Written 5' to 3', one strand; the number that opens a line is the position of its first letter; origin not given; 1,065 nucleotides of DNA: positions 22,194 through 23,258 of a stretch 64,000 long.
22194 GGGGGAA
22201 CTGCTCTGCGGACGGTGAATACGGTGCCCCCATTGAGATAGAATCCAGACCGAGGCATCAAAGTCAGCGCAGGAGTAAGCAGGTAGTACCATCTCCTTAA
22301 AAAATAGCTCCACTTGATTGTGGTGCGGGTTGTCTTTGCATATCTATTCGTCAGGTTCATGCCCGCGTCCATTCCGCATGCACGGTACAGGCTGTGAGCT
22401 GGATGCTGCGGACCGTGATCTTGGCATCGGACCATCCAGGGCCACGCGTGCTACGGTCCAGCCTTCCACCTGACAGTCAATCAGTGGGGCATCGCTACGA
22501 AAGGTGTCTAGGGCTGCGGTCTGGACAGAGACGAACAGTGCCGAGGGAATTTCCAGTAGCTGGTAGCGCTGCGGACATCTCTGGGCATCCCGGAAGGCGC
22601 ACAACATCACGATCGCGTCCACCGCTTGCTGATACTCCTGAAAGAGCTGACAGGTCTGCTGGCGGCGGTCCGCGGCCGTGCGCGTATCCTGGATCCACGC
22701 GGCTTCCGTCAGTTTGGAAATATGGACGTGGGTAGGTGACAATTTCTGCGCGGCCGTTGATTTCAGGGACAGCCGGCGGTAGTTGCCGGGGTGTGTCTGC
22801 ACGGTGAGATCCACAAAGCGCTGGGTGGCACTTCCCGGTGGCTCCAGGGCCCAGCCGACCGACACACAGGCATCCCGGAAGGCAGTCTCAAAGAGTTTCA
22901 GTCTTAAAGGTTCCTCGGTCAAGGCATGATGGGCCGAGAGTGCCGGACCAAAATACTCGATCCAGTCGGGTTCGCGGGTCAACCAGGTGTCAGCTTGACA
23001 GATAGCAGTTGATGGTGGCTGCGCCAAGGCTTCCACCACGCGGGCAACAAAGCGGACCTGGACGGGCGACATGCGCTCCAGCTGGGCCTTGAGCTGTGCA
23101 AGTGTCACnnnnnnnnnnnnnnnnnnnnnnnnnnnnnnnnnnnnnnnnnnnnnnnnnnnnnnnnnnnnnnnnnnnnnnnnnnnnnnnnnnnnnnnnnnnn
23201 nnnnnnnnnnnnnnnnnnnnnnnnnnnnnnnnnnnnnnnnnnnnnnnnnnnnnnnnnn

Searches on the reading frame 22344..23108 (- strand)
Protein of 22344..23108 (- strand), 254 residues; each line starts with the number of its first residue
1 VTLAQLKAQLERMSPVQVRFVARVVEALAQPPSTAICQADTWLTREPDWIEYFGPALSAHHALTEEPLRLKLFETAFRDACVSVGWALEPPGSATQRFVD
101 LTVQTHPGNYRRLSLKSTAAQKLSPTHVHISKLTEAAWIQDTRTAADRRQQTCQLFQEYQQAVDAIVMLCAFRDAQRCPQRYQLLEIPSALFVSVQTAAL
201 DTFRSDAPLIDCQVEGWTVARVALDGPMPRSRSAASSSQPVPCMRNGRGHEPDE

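Call 3: search_protein_families(library=pfam, proteins=[window:22344-23108:-], max_evalue=0.1)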
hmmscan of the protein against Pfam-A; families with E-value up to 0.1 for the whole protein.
window:22344-23108:- (254 aa): 1 family
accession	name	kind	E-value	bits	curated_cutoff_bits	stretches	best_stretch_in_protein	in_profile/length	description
PF17411.7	SmaI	-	7.2e-05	22.8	27.3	1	47-196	40-181/240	Type II site-specific deoxyribonuclease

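Call 4: search_protein_families(library=padloc, proteins=[window:22344-23108:-], max_evalue=0.1)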
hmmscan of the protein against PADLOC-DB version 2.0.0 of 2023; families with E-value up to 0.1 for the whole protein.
window:22344-23108:- (254 aa): 1 family
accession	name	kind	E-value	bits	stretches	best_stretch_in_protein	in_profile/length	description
PDLC03562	REase_II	-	2.7e-13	47.7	1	6-201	15-201/261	Type II restriction enzyme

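Call 9: search_protein_families(library=ncbifam, proteins=[window:22344-23108:-], max_evalue=1)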
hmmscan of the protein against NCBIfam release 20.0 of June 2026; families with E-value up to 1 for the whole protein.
window:22344-23108:- (254 aa): 0 families

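Call 19: list_cluster_members(proteins=[P0001, P0121, window:22344-23108:-, window:24859-27339:-, P0122, P0165, P0043])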
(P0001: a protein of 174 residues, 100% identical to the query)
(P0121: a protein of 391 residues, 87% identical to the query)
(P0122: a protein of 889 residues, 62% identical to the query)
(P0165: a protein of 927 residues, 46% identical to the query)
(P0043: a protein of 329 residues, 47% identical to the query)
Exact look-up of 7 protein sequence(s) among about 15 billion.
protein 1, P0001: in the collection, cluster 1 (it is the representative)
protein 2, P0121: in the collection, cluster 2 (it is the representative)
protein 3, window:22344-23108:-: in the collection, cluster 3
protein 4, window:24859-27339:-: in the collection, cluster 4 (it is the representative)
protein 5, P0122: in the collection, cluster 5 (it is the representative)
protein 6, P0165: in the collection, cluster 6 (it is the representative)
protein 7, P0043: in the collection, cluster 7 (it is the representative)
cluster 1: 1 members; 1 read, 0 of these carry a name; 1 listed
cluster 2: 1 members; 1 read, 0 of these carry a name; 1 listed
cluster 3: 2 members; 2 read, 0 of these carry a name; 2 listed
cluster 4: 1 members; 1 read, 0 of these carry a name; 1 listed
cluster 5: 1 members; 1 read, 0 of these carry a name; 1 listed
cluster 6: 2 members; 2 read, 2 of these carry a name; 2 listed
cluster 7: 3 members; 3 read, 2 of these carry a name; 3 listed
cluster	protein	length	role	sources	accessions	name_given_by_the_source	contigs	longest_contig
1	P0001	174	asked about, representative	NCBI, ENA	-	-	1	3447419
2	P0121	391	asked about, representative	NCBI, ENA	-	-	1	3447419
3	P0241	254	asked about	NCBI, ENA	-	-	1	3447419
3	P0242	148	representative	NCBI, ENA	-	-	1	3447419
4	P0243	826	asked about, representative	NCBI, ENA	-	-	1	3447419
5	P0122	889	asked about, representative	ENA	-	-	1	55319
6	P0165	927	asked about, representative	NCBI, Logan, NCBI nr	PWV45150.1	DNA helicase-2/ATP-dependent DNA helicase PcrA [Chitinophaga sp. S165]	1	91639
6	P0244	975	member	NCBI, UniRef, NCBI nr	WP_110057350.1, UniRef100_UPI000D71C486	ATP-dependent DNA helicase [Chitinophaga sp. S165] | ATP-dependent helicase n=1 Tax=Chitinophaga sp. S165 TaxID=2135462 RepID=UPI000D71C486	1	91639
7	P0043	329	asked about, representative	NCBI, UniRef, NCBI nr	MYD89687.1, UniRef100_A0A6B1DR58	MAG: hypothetical protein F4Y08_05015 [Caldilineaceae bacterium SB0662_bin_9] | Nucleoside 2-deoxyribosyltransferase n=1 Tax=Caldilineaceae bacterium SB0662_bin_9 ... | hypothetical protein [Caldilineaceae bacterium SB0662_bin_9]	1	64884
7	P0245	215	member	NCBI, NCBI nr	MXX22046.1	MAG: hypothetical protein F4Z93_02775, partial [Rhodospirillales bacterium] | hypothetical protein [Rhodospirillales bacterium]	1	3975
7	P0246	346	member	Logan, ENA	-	-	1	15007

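Call 27: find_homologous_proteins(query=window:22344-23108:-, max_evalue=0.001)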
Query window:22344-23108:- (254 aa): 819 proteins with E <= 0.001 among 2201 candidates; the best 120 are listed.
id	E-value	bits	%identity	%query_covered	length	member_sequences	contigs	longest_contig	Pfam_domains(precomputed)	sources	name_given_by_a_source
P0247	8.9e-96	338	73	89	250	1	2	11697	PF17411.7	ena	-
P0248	1.5e-85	305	62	89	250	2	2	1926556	-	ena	-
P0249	7.8e-85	302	61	89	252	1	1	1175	-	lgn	-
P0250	5.5e-84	300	61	89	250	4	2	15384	-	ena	-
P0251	1.5e-83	298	60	89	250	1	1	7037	-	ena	-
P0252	1.5e-83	298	61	89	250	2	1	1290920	-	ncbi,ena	-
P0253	3.2e-83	297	63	89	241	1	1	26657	PF17411.7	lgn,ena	-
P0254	2.8e-82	294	61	89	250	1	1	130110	-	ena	-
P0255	2.9e-82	294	62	89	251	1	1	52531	PF17411.7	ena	-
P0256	1.4e-81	292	63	89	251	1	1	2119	PF17411.7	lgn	-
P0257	1.4e-81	292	62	89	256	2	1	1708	PF17411.7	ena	-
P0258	1.7e-81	291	61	89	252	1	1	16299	-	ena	-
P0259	1.7e-81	291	62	89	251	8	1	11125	PF17411.7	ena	-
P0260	6.5e-81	290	62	89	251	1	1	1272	PF17411.7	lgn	-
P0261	7.0e-81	289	62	89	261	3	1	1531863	PF17411.7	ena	-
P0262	7.8e-81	289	61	89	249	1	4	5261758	PF17411.7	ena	-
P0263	1.1e-80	289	62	89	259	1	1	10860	PF17411.7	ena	-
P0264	2.8e-80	287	62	89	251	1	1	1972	PF17411.7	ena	-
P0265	3.5e-80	287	62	89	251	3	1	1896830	PF17411.7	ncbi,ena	-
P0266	3.8e-80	287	60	89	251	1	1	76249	PF17411.7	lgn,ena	-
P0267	3.8e-80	287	62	89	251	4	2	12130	PF17411.7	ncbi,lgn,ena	-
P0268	4.2e-80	287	61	89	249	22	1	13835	PF17411.7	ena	-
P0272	2.1e-79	285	61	89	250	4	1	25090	PF17411.7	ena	-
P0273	2.5e-79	284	61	89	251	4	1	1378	PF17411.7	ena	-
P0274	3.8e-79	284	59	89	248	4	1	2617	PF17411.7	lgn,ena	-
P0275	5.1e-79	283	60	89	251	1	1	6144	PF17411.7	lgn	-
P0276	6.1e-79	283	61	89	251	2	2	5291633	PF17411.7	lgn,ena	-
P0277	6.3e-79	283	61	89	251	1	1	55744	PF17411.7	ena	-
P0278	6.8e-79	283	61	89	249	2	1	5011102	PF17411.7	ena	-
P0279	8.9e-79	283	61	89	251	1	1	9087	PF17411.7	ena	-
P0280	8.9e-79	283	61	89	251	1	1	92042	PF17411.7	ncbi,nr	ncbi:MAG: hypothetical protein OXG65_03635 [Chloroflexi bacterium]|nr:hypothetical protein [Chlorofl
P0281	1.1e-78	282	58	89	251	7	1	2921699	PF17411.7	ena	-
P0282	1.3e-78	282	61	89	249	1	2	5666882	PF17411.7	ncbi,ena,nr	ncbi:MAG: hypothetical protein F4Z28_03895 [Gammaproteobacteria bacterium]|nr:hypothetical protein [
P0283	1.4e-78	282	60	89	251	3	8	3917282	PF17411.7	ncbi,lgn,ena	-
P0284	1.4e-78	282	60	89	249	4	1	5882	PF17411.7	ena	-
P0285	1.7e-78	282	61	89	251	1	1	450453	PF17411.7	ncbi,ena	-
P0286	1.9e-78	281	59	89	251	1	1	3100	PF17411.7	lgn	-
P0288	2.2e-78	281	59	89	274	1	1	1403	PF17411.7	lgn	-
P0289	3.0e-78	281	60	89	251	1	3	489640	PF17411.7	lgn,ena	-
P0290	3.1e-78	281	59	89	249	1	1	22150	PF17411.7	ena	-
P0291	3.9e-78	280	59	89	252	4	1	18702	PF17411.7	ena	-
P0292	4.1e-78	280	58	89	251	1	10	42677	PF17411.7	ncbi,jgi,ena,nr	ncbi:MAG: hypothetical protein OXC38_02490 [Gammaproteobacteria bacterium]|nr:hypothetical protein [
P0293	4.7e-78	280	60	89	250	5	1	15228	PF17411.7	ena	-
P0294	5.2e-78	280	58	89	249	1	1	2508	PF17411.7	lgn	-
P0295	5.2e-78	280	60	87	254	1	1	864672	PF17411.7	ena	-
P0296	5.3e-78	280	60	89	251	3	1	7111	PF17411.7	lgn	-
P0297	5.6e-78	280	59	89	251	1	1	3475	PF17411.7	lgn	-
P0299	8.9e-78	279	59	89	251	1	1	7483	PF17411.7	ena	-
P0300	1.0e-77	279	61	89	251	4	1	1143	PF17411.7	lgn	-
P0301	1.0e-77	279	60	89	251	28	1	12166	PF17411.7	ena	-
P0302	1.1e-77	279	58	89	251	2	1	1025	PF17411.7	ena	-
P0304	1.4e-77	279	59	89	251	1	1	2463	PF17411.7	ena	-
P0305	1.5e-77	279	60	89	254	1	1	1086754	PF17411.7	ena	-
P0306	1.5e-77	278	60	89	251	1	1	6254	PF17411.7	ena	-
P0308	1.8e-77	278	61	89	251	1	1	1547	PF17411.7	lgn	-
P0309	2.1e-77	278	60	89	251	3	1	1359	PF17411.7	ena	-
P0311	2.7e-77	278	59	89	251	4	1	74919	PF17411.7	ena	-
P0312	2.8e-77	278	58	89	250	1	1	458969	PF17411.7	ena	-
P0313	3.0e-77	278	60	89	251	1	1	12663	PF17411.7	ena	-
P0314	3.0e-77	278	59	89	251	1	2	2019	PF17411.7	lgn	-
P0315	3.1e-77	278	58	89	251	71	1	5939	PF17411.7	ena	-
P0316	3.9e-77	277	59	89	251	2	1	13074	PF17411.7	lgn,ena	-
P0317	4.0e-77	277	59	89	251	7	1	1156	PF17411.7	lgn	-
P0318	4.2e-77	277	58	89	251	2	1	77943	PF17411.7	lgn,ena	-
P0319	4.2e-77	277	58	89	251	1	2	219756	PF17411.7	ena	-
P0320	4.5e-77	277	60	89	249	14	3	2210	PF17411.7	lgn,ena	-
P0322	5.1e-77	277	59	89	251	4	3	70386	PF17411.7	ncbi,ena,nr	ncbi:MAG: hypothetical protein OXG29_10110 [Gammaproteobacteria bacterium]|nr:hypothetical protein [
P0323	7.6e-77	276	59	89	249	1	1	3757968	PF17411.7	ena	-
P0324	7.9e-77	276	58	89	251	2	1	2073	PF17411.7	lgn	-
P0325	8.6e-77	276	59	89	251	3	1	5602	PF17411.7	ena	-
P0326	9.3e-77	276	62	89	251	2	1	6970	PF17411.7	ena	-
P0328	9.9e-77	276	60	89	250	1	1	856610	PF17411.7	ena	-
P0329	1.3e-76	275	58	89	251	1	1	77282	PF17411.7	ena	-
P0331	1.8e-76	275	58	89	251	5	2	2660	PF17411.7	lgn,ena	-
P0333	2.1e-76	275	58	89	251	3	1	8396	PF17411.7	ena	-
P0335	2.6e-76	274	59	89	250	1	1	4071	PF17411.7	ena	-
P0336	3.0e-76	274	59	89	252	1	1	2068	PF17411.7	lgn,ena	-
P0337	3.1e-76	274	60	84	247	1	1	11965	PF17411.7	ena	-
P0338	3.1e-76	274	61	89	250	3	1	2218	PF17411.7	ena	-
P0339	5.1e-76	273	60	89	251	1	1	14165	PF17411.7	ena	-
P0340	5.2e-76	273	58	89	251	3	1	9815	PF17411.7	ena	-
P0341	5.6e-76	273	60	89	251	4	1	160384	PF17411.7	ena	-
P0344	6.3e-76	273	59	89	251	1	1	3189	PF17411.7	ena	-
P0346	6.9e-76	273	57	89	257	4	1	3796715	PF17411.7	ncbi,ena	-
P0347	7.6e-76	273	59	89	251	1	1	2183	PF17411.7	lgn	-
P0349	9.5e-76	273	59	89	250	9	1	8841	PF17411.7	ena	-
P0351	1.0e-75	273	60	89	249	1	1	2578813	PF17411.7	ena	-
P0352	1.1e-75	272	59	87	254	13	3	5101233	PF17411.7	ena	-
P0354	1.3e-75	272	57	89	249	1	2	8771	PF17411.7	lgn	-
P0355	1.3e-75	272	58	89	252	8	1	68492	PF17411.7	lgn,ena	-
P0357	1.4e-75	272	57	88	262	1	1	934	PF17411.7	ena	-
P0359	1.4e-75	272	59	89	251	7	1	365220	PF17411.7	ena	-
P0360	1.5e-75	272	59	87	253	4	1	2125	PF17411.7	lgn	-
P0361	1.5e-75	272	58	89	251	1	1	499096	PF17411.7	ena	-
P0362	1.5e-75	272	60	84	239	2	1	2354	PF17411.7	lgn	-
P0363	1.5e-75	272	60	89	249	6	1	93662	PF17411.7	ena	-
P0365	1.8e-75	272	57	89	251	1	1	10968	PF17411.7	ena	-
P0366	1.8e-75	272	58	89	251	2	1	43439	PF17411.7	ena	-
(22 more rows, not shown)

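Call 31: find_related_loci(query=A3, collection=genome_contigs, flank=10000)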
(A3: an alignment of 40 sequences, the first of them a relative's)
Query A3 (250 aa) in genome_contigs; peptide patterns used: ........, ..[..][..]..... (x = any residue, [..] = any of these).
311 stretches matched a pattern; 283 encode a relative of the query (tblastn E <= 1e-3); the best 80 are kept; 80 distinct loci.
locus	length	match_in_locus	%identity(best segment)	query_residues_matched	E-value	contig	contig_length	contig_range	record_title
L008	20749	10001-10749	86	1-250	1e-118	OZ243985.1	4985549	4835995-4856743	MAG: Caldilineaceae bacterium isolate 1a963e88-e386-4f35-86cd-9ea7058ee1bf genome assembly, chromosome: 1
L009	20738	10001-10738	64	1-247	4e-110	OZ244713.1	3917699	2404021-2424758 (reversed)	MAG: bacterium isolate e5014806-8d25-4488-8218-63b8719b0073 genome assembly, chromosome: 1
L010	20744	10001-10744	67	1-249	2e-109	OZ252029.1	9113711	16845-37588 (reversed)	MAG: Bryobacterales bacterium isolate af10eb97-6721-4eea-95a9-6ff168b1dfda genome assembly, chromosome: 1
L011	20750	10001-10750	65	1-250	2e-108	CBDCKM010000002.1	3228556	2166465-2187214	MAG: Alphaproteobacteria bacterium isolate 732f53db-b4c4-4b46-9338-22fac07a22bb genome assembly, contig: contig_2, whole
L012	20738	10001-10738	65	1-247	3e-108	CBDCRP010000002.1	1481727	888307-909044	MAG: bacterium isolate c343b5c3-9596-4089-b975-978780b2b10b genome assembly, contig: contig_2, whole genome shotgun sequ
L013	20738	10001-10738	63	1-247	3e-106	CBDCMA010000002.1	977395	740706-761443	MAG: bacterium isolate 6263ad5f-5925-4d78-8ae4-828cafc75c34 genome assembly, contig: contig_2, whole genome shotgun sequ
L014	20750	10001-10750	63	1-250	3e-106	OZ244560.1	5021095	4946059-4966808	MAG: Candidatus Azotimanducaceae bacterium isolate 0692c290-e5a6-45a5-9c05-b220158016a7 genome assembly, chromosome: 1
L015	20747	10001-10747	64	1-250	4e-106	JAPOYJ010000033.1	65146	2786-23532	MAG: Gemmatimonadetes bacterium isolate COS4_bin_2 NODE_446_length_65146_cov_51.4239, whole genome shotgun sequence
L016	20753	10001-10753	65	1-250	7e-105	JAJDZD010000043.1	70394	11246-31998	MAG: Chloroflexota bacterium isolate jk18x40bins.16 k141_1932366, whole genome shotgun sequence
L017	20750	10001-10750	62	1-250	8e-105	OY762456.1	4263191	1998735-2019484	MAG: Pseudomonadales bacterium isolate 55de8a68-c5b3-443f-b747-9f40e672fbd7 genome assembly, chromosome: 1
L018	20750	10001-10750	66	1-249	1e-104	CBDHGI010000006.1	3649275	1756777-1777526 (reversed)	MAG: Chloroflexota bacterium isolate cca356c8-8f3a-46e1-bc14-440367fe4ecb genome assembly, contig: chromosome_2, whole g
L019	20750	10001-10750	64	1-249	2e-104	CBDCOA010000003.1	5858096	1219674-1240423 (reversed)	MAG: Bryobacterales bacterium isolate e87d622e-8fc3-4eb5-b2ff-02838af88e55 genome assembly, contig: contig_3, whole geno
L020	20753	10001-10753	65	1-250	2e-104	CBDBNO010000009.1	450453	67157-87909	MAG: Alphaproteobacteria bacterium isolate 3b2a6145-dd22-4f5c-8966-122b708bad15 genome assembly, contig: contig_9, whole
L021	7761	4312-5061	65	1-249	1e-104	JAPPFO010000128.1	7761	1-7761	MAG: Chloroflexota bacterium isolate RHO1_bin_32 NODE_11252_length_7761_cov_5.201921, whole genome shotgun sequence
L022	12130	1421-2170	64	1-249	4e-104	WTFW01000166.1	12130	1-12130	MAG: Chloroflexi bacterium isolate CO36386bin_13 NODE_2231_length_12130_cov_13.141532, whole genome shotgun sequence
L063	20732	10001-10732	63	7-249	2e-97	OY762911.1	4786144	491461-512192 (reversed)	MAG: Thermoanaerobaculia bacterium isolate 14c23368-4dca-4d55-9b94-f295180eceef genome assembly, chromosome: 1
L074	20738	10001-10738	65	1-247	3e-96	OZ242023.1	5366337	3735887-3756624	MAG: Gammaproteobacteria bacterium isolate bb6fca1c-7aa0-4b6b-ab67-8beeb69306b8 genome assembly, chromosome: 1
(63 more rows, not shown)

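Call 56: search_protein_families(library=pfam, proteins=[P0247, P0252, P0280], max_evalue=0.01)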
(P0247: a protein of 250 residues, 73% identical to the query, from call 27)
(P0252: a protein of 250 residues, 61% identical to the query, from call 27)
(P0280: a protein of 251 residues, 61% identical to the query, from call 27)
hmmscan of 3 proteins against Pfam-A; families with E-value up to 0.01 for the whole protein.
P0247 (250 aa): 1 family
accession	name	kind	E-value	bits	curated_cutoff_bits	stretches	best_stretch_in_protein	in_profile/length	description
PF17411.7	SmaI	-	3.4e-06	27.2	27.3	1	36-247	30-238/240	Type II site-specific deoxyribonuclease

P0252 (250 aa): 1 family
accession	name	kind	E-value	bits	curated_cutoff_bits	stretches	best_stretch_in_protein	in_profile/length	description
PF17411.7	SmaI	-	5.4e-05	23.2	27.3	1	44-247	37-238/240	Type II site-specific deoxyribonuclease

P0280 (251 aa): 1 family
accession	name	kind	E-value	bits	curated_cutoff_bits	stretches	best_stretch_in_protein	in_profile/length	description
PF17411.7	SmaI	-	2.5e-09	37.4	27.3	1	13-248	8-238/240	Type II site-specific deoxyribonuclease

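Call 57: search_solved_structures(query=A3, max_evalue=1)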
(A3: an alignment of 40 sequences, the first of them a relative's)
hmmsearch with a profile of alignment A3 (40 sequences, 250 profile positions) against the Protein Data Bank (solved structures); distinct sequences matched with E-value up to 1: 2.
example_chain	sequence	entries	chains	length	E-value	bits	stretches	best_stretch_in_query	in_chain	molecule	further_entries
6zu5_SAA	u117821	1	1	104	0.63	12.4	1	123-176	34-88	eS26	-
7oyc_U1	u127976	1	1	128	0.72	12.2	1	195-234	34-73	60S ribosomal protein L22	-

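Call 61: search_dna_similar(query=P0247, collection=plasmids, mode=protein, max_rows=8)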
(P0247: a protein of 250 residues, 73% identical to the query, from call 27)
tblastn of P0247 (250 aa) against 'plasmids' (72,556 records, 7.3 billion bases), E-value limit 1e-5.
Records with a match: 7; places in all: 8; records where one place covers at least 80% of the query: 7.
Best place of each record, by identity: <60% 7.
By first word of the organism name: Klebsiella 4; Arthrobacter 2; Deinococcus 1.
By predicted mobility (MOB-suite, as given by PLSDB): non-mobilizable 6; conjugative 1.
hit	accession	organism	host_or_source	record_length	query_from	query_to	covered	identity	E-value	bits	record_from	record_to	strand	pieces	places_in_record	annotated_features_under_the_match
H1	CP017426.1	Arthrobacter sp. ZXY-2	whole organism,soil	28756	6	247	97%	44.0%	7e-45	167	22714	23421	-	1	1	hypothetical protein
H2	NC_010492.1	Arthrobacter sp. Chr15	-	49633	5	247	94%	40.7%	1e-36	178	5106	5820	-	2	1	hypothetical protein (x2)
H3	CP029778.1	Deinococcus actinosclerus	mixed culture,wastewater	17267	4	250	99%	24.8%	3e-9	64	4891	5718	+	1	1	none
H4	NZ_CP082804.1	Klebsiella pneumoniae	Homo sapiens,Swab from tracheostomic ...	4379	49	250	81%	26.3%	2e-10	68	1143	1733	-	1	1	hypothetical protein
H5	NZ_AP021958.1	Klebsiella quasipneumoniae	-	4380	49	250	81%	26.3%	2e-10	68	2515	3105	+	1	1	hypothetical protein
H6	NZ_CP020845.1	Klebsiella pneumoniae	Homo sapiens,respiratory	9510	49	250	81%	26.3%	2e-10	68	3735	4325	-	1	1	hypothetical protein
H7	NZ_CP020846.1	Klebsiella pneumoniae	Homo sapiens,respiratory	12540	49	250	81%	26.3%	2e-10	67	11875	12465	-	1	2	hypothetical protein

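Call 76: predict_structure(alignment_id=A3)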
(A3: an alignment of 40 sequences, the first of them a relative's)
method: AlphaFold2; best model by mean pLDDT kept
length: 250 residues; sequences in the alignment: 40
mean_pLDDT: 90.3   pTM: 0.86
mean pLDDT of the five models: 90.3, 89.9, 89.6, 86.9, 85.6
residues with pLDDT >= 90: 166; 70-90: 77; 50-70: 7; < 50: 0
segments of 3 or more residues with pLDDT < 50: none
pLDDT, mean of each block of 10 residues (from residue 1): 84 89 87 94 93 92 88 94 92 75 92 94 93 82 89 93 96 82 96 94 91 94 83 96 93
secondary structure, 60 per line:
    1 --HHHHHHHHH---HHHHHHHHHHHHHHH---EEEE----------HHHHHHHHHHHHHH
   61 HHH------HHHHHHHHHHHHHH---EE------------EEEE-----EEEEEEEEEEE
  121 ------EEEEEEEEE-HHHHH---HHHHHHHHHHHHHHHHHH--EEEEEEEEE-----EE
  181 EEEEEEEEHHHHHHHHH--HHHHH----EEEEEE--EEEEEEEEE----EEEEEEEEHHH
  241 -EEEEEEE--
elements in order: H3-11 H15-29 E33-36 H47-63 H70-83 E101-104 E110-120 E127-135 H137-141 H145-162 E165-173 E179-188 H189-197 H200-204 E209-214 E217-225 E230-237 E242-248
